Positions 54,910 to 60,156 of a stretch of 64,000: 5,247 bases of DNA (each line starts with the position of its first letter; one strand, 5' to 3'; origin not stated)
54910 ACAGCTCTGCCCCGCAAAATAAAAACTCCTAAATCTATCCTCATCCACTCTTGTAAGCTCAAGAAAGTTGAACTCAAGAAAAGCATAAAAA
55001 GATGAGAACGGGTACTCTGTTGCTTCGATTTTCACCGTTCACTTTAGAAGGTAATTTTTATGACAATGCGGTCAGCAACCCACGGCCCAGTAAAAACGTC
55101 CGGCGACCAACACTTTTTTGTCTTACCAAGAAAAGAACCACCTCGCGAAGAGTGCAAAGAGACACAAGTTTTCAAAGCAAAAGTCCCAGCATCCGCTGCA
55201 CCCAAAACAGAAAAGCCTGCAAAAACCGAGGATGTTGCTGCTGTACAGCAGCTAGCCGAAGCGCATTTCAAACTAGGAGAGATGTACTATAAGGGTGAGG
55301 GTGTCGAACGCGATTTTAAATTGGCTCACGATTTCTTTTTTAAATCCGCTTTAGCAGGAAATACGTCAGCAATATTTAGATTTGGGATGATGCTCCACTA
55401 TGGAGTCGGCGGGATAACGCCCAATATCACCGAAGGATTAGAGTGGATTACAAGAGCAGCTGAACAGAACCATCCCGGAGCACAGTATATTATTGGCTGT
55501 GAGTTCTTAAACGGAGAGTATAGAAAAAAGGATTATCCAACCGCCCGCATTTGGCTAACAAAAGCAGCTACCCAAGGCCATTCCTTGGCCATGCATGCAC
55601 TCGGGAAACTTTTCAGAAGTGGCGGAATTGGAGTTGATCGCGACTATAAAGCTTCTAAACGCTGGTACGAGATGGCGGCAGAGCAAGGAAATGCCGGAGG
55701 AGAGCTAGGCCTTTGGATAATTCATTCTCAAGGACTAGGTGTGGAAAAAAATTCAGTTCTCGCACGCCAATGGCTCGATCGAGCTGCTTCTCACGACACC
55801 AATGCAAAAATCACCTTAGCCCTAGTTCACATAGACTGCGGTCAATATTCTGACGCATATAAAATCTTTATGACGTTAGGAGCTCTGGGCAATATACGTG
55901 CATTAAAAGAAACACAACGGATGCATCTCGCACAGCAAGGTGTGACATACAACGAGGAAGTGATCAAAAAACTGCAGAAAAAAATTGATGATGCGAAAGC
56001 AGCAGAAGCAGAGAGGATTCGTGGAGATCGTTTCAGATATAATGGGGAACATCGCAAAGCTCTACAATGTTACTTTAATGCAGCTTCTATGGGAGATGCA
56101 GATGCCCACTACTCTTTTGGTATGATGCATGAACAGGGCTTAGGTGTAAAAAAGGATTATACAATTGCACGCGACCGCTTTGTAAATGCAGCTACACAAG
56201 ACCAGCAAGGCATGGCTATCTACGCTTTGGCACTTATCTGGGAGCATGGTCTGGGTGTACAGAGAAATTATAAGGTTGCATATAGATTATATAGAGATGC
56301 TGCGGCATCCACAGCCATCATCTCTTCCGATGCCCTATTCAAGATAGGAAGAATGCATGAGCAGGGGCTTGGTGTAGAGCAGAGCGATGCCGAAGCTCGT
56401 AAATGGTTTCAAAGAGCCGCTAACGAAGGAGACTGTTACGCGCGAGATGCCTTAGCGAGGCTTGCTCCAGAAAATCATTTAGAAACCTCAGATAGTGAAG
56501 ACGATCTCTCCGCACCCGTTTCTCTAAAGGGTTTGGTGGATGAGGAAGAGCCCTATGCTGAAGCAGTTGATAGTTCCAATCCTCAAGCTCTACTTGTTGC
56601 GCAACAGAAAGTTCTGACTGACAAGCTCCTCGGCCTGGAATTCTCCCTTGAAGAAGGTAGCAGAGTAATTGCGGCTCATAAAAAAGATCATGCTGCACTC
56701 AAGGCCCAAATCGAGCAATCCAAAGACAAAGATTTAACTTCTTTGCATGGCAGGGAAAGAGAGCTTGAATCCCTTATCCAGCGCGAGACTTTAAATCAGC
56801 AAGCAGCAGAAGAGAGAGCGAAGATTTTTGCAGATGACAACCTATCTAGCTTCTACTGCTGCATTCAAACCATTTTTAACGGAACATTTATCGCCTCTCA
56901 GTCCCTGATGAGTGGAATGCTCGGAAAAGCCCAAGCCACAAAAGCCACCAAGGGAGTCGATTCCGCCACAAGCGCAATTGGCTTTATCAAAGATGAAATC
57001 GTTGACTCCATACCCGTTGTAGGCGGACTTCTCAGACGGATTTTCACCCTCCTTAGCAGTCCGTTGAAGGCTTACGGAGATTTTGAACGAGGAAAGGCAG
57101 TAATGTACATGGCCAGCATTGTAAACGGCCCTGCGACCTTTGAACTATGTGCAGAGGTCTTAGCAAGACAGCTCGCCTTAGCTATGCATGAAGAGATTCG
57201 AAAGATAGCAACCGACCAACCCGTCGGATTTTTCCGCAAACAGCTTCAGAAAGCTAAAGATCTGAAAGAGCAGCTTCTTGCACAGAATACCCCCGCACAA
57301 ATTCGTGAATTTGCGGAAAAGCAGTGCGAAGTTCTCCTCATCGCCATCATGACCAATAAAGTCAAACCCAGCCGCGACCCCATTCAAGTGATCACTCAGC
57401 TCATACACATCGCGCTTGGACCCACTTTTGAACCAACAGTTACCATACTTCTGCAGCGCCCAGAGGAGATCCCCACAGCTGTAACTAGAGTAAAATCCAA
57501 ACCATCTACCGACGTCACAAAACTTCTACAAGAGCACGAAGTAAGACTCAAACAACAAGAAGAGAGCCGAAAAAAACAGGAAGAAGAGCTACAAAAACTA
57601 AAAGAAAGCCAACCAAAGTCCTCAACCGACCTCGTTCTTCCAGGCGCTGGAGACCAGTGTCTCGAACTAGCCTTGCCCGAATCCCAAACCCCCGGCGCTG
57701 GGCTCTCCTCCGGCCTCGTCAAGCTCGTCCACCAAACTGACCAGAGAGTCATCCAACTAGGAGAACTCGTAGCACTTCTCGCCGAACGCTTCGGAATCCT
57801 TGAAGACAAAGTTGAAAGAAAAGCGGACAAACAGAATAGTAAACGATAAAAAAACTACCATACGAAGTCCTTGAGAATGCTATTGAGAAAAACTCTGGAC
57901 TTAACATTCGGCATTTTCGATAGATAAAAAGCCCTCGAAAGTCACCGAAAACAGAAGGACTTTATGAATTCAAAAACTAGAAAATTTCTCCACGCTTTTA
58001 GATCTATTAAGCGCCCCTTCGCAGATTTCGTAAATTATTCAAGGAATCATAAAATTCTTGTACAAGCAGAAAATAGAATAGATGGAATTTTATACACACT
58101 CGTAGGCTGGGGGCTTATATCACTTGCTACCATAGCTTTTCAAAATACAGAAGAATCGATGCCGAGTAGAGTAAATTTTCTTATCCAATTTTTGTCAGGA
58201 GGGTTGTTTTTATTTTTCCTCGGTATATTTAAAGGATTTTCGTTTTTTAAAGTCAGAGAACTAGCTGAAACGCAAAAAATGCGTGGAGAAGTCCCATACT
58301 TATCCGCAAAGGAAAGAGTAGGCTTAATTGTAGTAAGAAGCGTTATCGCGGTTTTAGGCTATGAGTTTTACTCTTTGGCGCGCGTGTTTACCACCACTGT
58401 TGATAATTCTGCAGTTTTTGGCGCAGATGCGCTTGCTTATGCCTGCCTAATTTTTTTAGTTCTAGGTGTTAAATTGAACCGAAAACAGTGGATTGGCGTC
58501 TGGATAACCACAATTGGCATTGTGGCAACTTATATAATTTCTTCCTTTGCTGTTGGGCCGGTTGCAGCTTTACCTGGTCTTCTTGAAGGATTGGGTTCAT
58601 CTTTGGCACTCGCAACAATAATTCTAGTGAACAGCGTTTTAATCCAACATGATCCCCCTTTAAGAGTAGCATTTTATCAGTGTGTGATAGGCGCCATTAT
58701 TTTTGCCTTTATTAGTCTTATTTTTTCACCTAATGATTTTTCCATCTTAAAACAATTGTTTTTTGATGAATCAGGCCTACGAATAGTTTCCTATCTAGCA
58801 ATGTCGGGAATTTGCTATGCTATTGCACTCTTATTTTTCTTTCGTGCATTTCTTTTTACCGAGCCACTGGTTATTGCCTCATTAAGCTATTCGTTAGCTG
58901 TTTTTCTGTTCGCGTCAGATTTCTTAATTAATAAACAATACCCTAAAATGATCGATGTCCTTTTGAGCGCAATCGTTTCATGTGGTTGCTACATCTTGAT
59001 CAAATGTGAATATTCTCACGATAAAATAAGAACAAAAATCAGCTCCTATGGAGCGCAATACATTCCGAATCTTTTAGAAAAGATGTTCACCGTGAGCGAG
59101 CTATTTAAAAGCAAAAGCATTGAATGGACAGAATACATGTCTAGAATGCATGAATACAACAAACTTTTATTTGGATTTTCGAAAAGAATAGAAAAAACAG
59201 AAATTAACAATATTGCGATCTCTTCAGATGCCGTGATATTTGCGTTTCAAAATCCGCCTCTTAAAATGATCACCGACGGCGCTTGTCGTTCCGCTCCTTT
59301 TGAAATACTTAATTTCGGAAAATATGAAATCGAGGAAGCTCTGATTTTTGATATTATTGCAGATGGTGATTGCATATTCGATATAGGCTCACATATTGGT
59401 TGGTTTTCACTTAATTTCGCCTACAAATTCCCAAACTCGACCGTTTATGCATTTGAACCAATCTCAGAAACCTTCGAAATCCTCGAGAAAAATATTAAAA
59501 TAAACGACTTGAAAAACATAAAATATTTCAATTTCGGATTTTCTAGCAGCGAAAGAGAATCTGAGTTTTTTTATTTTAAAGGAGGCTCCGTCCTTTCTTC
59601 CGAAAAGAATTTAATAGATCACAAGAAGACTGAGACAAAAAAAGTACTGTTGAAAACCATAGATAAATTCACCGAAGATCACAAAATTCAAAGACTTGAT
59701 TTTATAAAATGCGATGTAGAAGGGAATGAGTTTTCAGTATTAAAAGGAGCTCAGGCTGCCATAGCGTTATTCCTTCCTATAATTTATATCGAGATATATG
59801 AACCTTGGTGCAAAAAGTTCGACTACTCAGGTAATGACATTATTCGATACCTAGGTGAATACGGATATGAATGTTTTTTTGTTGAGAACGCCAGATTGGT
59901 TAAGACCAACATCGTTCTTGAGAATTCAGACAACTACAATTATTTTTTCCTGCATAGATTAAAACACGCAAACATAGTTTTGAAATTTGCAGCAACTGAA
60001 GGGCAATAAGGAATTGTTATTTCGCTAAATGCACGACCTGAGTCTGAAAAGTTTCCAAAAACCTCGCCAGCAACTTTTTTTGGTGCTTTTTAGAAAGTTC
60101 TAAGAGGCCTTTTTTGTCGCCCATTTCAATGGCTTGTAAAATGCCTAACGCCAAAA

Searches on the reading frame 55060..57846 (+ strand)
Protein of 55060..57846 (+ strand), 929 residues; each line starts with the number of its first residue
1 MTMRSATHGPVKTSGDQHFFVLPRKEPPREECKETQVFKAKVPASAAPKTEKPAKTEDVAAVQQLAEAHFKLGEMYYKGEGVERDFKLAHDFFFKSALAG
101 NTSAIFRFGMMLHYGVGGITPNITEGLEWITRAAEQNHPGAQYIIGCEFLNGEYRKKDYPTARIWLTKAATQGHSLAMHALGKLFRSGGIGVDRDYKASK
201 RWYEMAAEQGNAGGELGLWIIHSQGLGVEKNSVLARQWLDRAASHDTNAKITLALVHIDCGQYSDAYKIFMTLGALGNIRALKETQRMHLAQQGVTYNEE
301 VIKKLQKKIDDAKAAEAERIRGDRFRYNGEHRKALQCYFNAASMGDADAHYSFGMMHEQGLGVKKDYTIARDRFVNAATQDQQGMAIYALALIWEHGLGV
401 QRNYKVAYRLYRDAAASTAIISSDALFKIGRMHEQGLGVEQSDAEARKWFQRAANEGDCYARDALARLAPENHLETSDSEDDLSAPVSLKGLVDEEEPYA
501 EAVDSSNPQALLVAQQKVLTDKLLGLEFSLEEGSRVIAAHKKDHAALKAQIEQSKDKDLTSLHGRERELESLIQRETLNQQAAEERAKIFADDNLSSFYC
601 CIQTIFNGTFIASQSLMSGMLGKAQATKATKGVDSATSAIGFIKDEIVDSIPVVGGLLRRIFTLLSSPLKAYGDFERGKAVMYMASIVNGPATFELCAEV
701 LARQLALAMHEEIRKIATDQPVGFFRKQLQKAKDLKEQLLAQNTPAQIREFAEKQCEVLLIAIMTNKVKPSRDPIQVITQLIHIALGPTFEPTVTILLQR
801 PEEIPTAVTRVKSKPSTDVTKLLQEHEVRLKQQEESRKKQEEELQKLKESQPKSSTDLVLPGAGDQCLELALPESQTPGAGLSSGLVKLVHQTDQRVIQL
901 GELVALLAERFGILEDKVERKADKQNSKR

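Call 89: search_protein_families(library=pfam, proteins=[window:55060-57846:+], max_evalue=0.001)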
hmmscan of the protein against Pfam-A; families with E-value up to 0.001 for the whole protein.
window:55060-57846:+ (929 aa): 2 families
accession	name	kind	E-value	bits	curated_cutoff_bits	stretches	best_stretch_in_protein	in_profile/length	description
PF08238.18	Sel1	-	2.8e-56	186.4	30.7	5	423-458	1-36/36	Sel1 repeat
PF23310.1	TPR_27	-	2.3e-07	30.9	27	1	92-153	18-75/110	Plant tetratrico peptide repeats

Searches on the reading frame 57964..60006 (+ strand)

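Call 89: search_protein_families(library=pfam, proteins=[window:57964-60006:+], max_evalue=0.001)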
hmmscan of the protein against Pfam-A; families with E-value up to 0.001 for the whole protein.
window:57964-60006:+ (681 aa): 3 families
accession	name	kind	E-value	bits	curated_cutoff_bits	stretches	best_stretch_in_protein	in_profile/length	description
PF05050.19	Methyltransf_21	-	1.4e-22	81.1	22.7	1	473-636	1-172/173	Methyltransferase FkbM domain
PF00892.27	EamA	-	8.6e-13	49.2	28.2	2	204-346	2-134/135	EamA-like transporter family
PF02475.24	TRM5-TYW2_MTfase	-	0.00011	22.7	28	1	457-519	26-88/164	TRM5/TYW2 methyltransferase domain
